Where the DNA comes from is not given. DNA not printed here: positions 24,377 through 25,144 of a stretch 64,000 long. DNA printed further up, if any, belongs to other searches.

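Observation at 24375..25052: Two-gene cassette of unknown function: three-TM 155-aa protein plus a 46-aa Lys/Arg/Glu-rich peptide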

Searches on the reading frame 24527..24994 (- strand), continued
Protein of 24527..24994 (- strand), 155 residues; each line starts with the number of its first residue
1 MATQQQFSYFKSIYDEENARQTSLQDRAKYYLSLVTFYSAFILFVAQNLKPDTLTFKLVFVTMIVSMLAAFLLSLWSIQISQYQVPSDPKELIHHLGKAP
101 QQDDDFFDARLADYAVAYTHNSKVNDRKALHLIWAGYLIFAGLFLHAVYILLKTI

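Call 38: search_protein_families(library=pfam, alignment_id=A3, max_evalue=0.01)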
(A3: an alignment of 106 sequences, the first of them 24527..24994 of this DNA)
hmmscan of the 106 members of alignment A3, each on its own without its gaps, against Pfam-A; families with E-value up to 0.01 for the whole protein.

A. member 1, window:24527-24994:- (155 aa): 2 families
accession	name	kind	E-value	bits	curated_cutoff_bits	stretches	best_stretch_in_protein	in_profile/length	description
PF24838.2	8xMP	-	0.0016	18.7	30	1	12-97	6-88/136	Octameric membrane protein family (8xMP)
PF09925.14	DUF2157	-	0.0016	18.6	32.4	1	11-74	18-85/146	Predicted membrane protein (DUF2157)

B. families by the number of members that match (of 106 scanned): 16 families
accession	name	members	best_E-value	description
PF24838.2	8xMP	18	0.00017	Octameric membrane protein family (8xMP)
PF11026.13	DUF2721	5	0.0007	Protein of unknown function (DUF2721)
PF09925.14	DUF2157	3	0.0011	Predicted membrane protein (DUF2157)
PF14093.11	DUF4271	2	0.0022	Domain of unknown function (DUF4271)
PF04241.20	DUF423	1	9.9e-06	Protein of unknown function (DUF423)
PF06703.16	SPC25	1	2.5e-05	Microsomal signal peptidase 25 kDa subunit (SPC25)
PF16951.10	MaAIMP_sms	1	0.00055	Putative methionine and alanine importer, small subunit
PF11188.13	DUF2975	1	0.00068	Protein of unknown function (DUF2975)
PF00335.26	Tetraspanin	1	0.0016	Tetraspanin family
PF01284.28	MARVEL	1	0.0021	Membrane-associating domain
PF07331.16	TctB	1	0.0023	Tripartite tricarboxylate transporter TctB family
PF20176.3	DUF6541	1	0.0025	Family of unknown function (DUF6541)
PF01034.25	Syndecan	1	0.0046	Syndecan domain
PF07332.16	Phage_holin_3_6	1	0.0055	Putative Actinobacterial Holin-X, holin superfamily III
PF25587.1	Rv2743c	1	0.0058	Rv2743c family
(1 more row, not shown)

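Call 40: search_protein_families(library=phrogs, proteins=[window:24527-24994:-, L016:6479-6898:+, L009:4821-5840:+, P0020, P0054, P0102, P0163], max_evalue=0.1)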
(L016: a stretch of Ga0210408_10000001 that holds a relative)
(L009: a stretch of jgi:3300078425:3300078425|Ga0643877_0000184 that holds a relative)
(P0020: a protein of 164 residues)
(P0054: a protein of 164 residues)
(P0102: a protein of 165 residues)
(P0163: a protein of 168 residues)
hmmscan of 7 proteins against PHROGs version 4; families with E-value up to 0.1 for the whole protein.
window:24527-24994:- (155 aa): 2 families
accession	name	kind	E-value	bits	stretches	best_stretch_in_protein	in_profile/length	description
phrog_2203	-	moron, auxiliary metabolic gene and host takeover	0.036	15.2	1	29-80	85-135/166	membrane protein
phrog_6384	-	lysis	0.089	13.5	0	34-81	22-70/111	holin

L016:6479-6898:+ (139 aa): 16 families
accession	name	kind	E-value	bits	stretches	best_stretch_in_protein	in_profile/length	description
phrog_6121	-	head and packaging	1.2e-16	62.2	1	47-110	324-387/392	virion structural protein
phrog_4287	-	DNA, RNA and nucleotide metabolism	8.9e-10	39.3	1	47-113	320-389/392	DNA ejection protein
phrog_8215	-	tail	3.1e-07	30.1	1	47-110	909-974/1000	baseplate wedge initiator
phrog_5668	-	tail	9.5e-06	24.6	1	46-109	1465-1535/1567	tail fiber protein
phrog_33119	-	tail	4.3e-05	23.3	1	46-109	547-611/643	long tail fiber protein distal subunit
phrog_6921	-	tail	0.00019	21.3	1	18-97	599-684/738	tail fiber protein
phrog_1980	-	tail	0.00033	21.1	1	46-101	327-389/449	tail fiber protein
phrog_9942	-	tail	0.0005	19.2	1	46-103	927-989/1178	tail fiber protein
phrog_27370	-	unknown function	0.003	16.1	1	47-110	1443-1510/1545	-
phrog_21722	-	tail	0.006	16.2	1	79-114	516-551/576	long tail fiber protein distal subunit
phrog_11011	-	tail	0.0061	15.4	1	80-107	1222-1252/1291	long tail fiber protein distal subunit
phrog_18186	-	tail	0.0071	16.1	1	70-112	513-555/582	baseplate wedge subunit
phrog_6578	-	tail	0.0098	14.7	1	46-96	1079-1132/1210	tail fiber protein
phrog_5481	-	tail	0.04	13.3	1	44-101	913-976/1043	tail fiber protein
phrog_14572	-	tail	0.046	13.7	1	45-97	363-426/484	tail fiber protein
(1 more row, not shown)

L009:4821-5840:+ (339 aa): 4 families
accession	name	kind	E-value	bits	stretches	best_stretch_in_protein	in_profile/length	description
phrog_24215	-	unknown function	5.1e-06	27.2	1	23-97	73-144/200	-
phrog_15646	-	unknown function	0.0048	17.4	1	25-85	162-223/293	-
phrog_6988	-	unknown function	0.0061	17.5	1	66-134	57-124/135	-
phrog_34624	-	unknown function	0.017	16.3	1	2-48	9-51/78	-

P0020 (164 aa): 1 family
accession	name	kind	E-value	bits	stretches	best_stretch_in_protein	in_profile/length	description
phrog_16734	-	unknown function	0.032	15.2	1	57-79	2-24/63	-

P0054 (164 aa): 1 family
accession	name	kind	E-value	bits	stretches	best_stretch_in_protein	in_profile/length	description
phrog_32728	-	unknown function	0.098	13.8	0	46-85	23-62/64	-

P0102 (165 aa): 0 families

P0163 (168 aa): 2 families
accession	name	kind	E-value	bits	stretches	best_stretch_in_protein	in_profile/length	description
phrog_37596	-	unknown function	0.0049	17.7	1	62-97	5-40/62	-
phrog_18554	-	unknown function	0.039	14.5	1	9-162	27-182/184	-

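Call 41: find_homologous_proteins(query=A3, max_evalue=0.00001)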
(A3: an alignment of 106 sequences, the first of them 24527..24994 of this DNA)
Query A3 (106 sequences) (155 aa, profile of the alignment): 30 proteins with E <= 0.00001 among 4383 candidates.
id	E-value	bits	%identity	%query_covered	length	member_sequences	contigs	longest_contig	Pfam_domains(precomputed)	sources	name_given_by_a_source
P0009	1.1e-55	206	61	100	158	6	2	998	-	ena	-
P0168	1.2e-55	206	60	100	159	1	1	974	-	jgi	jgi:hypothetical protein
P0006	1.9e-54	202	62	99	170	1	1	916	-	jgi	jgi:hypothetical protein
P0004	1.7e-53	198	63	99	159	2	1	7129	PF18967.6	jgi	jgi:hypothetical protein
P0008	3.2e-53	198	59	99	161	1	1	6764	-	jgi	jgi:hypothetical protein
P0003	3.0e-52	194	73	99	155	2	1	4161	PF18967.6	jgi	jgi:hypothetical protein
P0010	1.2e-51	192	58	99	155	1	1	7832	PF18967.6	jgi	jgi:hypothetical protein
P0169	2.7e-51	191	55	96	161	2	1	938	-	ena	-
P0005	3.4e-51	191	65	99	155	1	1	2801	PF18967.6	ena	-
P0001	3.6e-51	191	100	100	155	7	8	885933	-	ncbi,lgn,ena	-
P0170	1.6e-50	189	51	99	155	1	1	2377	-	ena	-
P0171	3.9e-50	188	50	99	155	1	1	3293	-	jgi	jgi:hypothetical protein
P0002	5.3e-50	187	85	100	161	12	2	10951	PF18967.6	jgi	jgi:hypothetical protein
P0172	1.0e-49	186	30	97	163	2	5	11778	-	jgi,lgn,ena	-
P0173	1.2e-49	186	55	99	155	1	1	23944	-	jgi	-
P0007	4.1e-49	184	63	99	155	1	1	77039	-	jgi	jgi:hypothetical protein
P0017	7.3e-48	180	48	99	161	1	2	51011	-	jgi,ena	jgi:hypothetical protein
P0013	3.0e-47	178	51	100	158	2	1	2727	-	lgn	-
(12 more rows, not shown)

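Call 42: find_encoding_contigs(protein=P0173, flank=6000, max_places=2)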
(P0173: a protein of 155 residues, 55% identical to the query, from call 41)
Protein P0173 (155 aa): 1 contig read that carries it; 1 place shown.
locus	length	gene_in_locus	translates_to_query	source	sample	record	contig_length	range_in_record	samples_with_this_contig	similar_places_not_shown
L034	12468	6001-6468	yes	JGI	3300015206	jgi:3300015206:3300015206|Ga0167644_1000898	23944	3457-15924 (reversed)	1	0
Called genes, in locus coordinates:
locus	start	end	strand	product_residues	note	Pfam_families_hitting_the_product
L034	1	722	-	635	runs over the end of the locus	PF01757:Acyl_transf_3, PF19040:SGNH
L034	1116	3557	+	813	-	PF02518:HATPase_c, PF00204:DNA_gyraseB, PF01751:Toprim, PF21249:GyrB_hook, PF00986:DNA_gyraseB_C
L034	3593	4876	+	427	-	PF00275:EPSP_synthase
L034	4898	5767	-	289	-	-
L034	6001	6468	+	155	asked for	-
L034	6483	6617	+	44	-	-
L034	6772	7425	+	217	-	PF01323:DSBA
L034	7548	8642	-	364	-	PF04632:FUSC, PF06081:ArAE_1 (weak), PF13515:FUSC_2, PF11744:ALMT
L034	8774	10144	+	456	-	PF03972:MmgE_PrpD_N, PF19305:MmgE_PrpD_C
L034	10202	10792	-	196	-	PF13302:Acetyltransf_3, PF00583:Acetyltransf_1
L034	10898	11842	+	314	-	PF02678:Pirin, PF05726:Pirin_C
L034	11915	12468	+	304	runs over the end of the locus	PF01259:SAICAR_synt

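Call 43: find_encoding_contigs(protein=P0172, flank=6000, max_places=4)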
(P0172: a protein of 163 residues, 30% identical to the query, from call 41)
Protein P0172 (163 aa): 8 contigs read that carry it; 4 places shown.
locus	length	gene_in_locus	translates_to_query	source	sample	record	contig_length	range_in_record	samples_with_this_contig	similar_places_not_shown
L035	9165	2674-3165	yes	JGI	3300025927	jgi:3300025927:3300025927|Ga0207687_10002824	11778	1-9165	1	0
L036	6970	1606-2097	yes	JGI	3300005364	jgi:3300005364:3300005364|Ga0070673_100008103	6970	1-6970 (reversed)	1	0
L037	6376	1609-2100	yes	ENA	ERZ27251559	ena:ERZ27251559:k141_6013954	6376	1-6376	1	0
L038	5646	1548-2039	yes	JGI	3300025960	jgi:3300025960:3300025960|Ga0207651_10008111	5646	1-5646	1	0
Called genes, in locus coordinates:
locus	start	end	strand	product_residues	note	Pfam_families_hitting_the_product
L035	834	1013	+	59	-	-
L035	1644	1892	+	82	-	-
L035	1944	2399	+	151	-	-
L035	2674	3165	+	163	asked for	-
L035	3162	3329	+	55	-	-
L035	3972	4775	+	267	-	-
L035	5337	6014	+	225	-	-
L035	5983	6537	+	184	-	-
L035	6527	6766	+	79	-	PF09720:Unstab_antitox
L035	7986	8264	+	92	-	-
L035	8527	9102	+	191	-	-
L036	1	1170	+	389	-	?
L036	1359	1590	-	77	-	-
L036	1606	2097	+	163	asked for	-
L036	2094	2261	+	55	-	-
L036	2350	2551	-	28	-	-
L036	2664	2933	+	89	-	-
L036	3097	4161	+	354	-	-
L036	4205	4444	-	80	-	-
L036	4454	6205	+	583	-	PF00656:Peptidase_C14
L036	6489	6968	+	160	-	?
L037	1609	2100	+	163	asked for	-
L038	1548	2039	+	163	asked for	-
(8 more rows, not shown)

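Call 44: find_encoding_contigs(protein=P0004, flank=6000, max_places=2)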
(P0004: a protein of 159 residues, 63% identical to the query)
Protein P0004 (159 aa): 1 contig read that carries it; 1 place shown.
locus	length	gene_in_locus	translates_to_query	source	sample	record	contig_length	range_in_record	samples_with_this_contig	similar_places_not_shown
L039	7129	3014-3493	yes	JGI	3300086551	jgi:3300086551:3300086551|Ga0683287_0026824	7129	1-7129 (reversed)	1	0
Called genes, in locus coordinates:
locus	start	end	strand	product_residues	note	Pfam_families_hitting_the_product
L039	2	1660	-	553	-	?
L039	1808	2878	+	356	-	PF00296:Bac_luciferase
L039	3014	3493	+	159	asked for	PF18967:PycTM (weak)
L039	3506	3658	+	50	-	-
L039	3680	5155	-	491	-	PF16952:Gln-synt_N_2 (faint), PF00120:Gln-synt_C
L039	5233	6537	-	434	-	PF00355:Rieske, PF19301:LigXa_C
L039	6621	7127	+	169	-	?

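Call 45: find_encoding_contigs(protein=P0010, flank=6000, max_places=2)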
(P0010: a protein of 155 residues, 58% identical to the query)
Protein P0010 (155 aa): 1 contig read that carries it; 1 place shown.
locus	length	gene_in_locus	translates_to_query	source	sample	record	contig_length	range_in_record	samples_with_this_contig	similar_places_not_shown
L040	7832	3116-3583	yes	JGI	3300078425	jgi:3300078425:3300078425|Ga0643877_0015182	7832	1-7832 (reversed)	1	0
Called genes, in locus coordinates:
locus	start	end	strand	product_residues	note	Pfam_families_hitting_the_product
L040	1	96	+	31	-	?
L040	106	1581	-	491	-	PF16952:Gln-synt_N_2 (weak), PF00120:Gln-synt_C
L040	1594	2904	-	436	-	PF00355:Rieske, PF11723:Aromatic_hydrox (faint), PF19301:LigXa_C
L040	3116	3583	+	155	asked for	PF18967:PycTM (faint)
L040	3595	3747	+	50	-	-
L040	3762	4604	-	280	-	PF13483:Lactamase_B_3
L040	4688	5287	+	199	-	PF04191:PEMT, PF04140:ICMT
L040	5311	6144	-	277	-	-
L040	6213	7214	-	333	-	PF00294:PfkB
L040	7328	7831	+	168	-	?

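Call 52: search_dna_similar(query=window:24527-24994:-, collection=plasmids, mode=protein, max_evalue=0.001, max_rows=20)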
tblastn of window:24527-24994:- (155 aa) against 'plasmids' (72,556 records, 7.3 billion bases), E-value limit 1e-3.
No match.

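Call 53: search_dna_similar(query=window:24527-24994:-, collection=phages, mode=protein, max_evalue=0.001, max_rows=20)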
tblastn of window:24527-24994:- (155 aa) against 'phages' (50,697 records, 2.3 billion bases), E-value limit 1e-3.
No match.

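Call 56: search_protein_families(library=padloc, proteins=[L009:4821-5840:+], max_evalue=10)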
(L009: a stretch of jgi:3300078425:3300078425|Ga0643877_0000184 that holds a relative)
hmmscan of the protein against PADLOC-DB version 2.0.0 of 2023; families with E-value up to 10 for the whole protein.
L009:4821-5840:+ (339 aa): 8 families
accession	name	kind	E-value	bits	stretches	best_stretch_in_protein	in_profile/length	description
PDLC02012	SAVED5--SAVED_TIR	-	1.1e-09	35.9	1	25-95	16-87/404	-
PDLC02421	Aga_TIR-PNTD1-PNTD2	-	5.2e-08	30.4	1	26-135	7-120/430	Class I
PDLC02403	Aga_TIR-PNTD1-PNTD2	-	2.4e-07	28.2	1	32-147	13-131/443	Class I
PDLC05062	PDC-S66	-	2.2e-05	22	1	25-87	151-214/282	-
PDLC00434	ThsB1|ThsB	-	0.0067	13.6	1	26-103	142-220/396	TIR-like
PDLC00424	ThsB1|ThsB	-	0.012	13.5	1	25-80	104-160/234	TIR-like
PDLC00420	ThsB1|ThsB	-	0.016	12.3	1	24-99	5-82/319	TIR-like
PDLC02962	RT-TIR_XII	-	0.028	11.3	1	21-98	344-422/478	single gene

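Call 57: search_protein_families(library=padloc, alignment_id=A3, max_evalue=0.1)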
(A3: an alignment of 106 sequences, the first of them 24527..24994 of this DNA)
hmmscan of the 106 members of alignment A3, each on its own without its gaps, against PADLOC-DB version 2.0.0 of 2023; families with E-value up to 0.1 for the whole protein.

A. member 1, window:24527-24994:- (155 aa): 0 families

B. families by the number of members that match (of 106 scanned): 21 families
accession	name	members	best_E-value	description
PDLC00700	Effector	45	7.9e-07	2TM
PDLC02364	PycTM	14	0.00059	-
PDLC02365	PycTM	11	0.00013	-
PDLC02363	PycTM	5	0.00022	-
PDLC00668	Effector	2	0.00034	2TM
PDLC03819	RTasSLATT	2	0.017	DRT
PDLC02978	2TM-TIR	1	0.00036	-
PDLC00678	Effector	1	0.0024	2TM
PDLC00691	Effector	1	0.0041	2TM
PDLC01043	CorA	1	0.0067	CorA-like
PDLC00647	ZorA3|ZorA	1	0.0094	MotA/ExbB/TolQ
PDLC00408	ThsA1|ThsA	1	0.014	Macro domain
PDLC00695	Effector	1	0.02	2TM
PDLC03515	REase_II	1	0.02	Type II restriction enzyme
PDLC03795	RTasSLATT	1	0.022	DRT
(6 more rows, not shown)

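Call 58: search_protein_families(library=pfam, proteins=[L016:2931-5201:-, L016:7992-9764:+, L029:1968-4850:-, L029:8751-10055:+, L029:10123-11238:+, L028:2804-3754:+, L028:4737-5321:+, L028:5622-6134:+, L028:6227-6943:+, L036:3097-4161:+], max_evalue=0.001)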
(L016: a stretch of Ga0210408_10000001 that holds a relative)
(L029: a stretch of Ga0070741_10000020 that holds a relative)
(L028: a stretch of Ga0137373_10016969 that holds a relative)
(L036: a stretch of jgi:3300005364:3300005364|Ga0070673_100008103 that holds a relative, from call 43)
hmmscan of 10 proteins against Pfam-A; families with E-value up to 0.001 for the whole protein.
L016:2931-5201:- (756 aa): 3 families
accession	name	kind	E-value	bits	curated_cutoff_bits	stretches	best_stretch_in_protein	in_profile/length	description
PF01564.23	Spermine_synth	-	6.3e-07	29.6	22.9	1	521-640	14-132/186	Spermine/spermidine synthase domain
PF07690.21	MFS_1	-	3.7e-05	23.2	33.4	1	27-347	2-311/347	Major Facilitator Superfamily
PF13489.12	Methyltransf_23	-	8.3e-05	22.8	27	1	521-668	18-124/164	Methyltransferase domain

L016:7992-9764:+ (590 aa): 0 families

L029:1968-4850:- (960 aa): 3 families
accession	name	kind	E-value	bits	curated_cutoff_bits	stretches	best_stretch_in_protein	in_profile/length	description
PF01436.27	NHL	-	9.7e-09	35.3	20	0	588-606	1-19/28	NHL repeat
PF08450.18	SGL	-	4.4e-06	26.9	26.3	0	572-610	167-205/246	SMP-30/Gluconolactonase/LRE-like region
PF02983.19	Pro_Al_protease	-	0.00037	20.9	23.4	0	251-298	4-53/59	Alpha-lytic protease prodomain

L029:8751-10055:+ (434 aa): 1 family
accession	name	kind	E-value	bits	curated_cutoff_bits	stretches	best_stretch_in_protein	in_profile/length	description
PF14236.12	DruA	-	1.6e-71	241.3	27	1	89-374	4-292/297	Druantia protein DruA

L029:10123-11238:+ (371 aa): 1 family
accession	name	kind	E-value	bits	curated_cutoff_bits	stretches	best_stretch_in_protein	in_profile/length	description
PF09376.16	NurA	-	0.00018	21.5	21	1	66-329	2-247/254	NurA domain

L028:2804-3754:+ (316 aa): 0 families

L028:4737-5321:+ (194 aa): 0 families

L028:5622-6134:+ (170 aa): 0 families

L028:6227-6943:+ (238 aa): 0 families

L036:3097-4161:+ (354 aa): 0 families

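Call 75: find_encoding_contigs(protein=P0008, flank=6000, max_places=2)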
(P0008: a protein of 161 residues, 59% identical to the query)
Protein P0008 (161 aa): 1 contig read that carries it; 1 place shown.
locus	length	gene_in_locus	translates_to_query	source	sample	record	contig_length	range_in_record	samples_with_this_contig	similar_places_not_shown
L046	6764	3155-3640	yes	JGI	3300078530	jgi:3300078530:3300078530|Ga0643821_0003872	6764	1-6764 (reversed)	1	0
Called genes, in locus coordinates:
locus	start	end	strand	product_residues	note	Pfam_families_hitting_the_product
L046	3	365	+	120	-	?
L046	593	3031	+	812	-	PF02518:HATPase_c, PF00204:DNA_gyraseB, PF01751:Toprim, PF21249:GyrB_hook, PF00986:DNA_gyraseB_C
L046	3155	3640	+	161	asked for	-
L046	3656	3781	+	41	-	-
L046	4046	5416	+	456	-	PF03972:MmgE_PrpD_N, PF19305:MmgE_PrpD_C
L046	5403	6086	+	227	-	-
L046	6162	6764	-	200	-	?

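Call 76: find_encoding_contigs(protein=P0003, flank=6000, max_places=2)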
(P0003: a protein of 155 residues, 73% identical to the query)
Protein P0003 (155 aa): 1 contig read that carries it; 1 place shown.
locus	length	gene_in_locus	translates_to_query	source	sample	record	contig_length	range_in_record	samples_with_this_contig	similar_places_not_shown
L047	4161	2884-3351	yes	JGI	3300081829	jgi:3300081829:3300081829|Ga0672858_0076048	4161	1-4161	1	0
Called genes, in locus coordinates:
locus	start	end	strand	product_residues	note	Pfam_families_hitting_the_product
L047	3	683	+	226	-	?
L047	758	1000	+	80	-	PF02604:PhdYeFM_antitox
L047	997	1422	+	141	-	PF01850:PIN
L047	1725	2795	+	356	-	PF00296:Bac_luciferase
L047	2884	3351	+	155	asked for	PF18967:PycTM (faint)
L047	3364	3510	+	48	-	-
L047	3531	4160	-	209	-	?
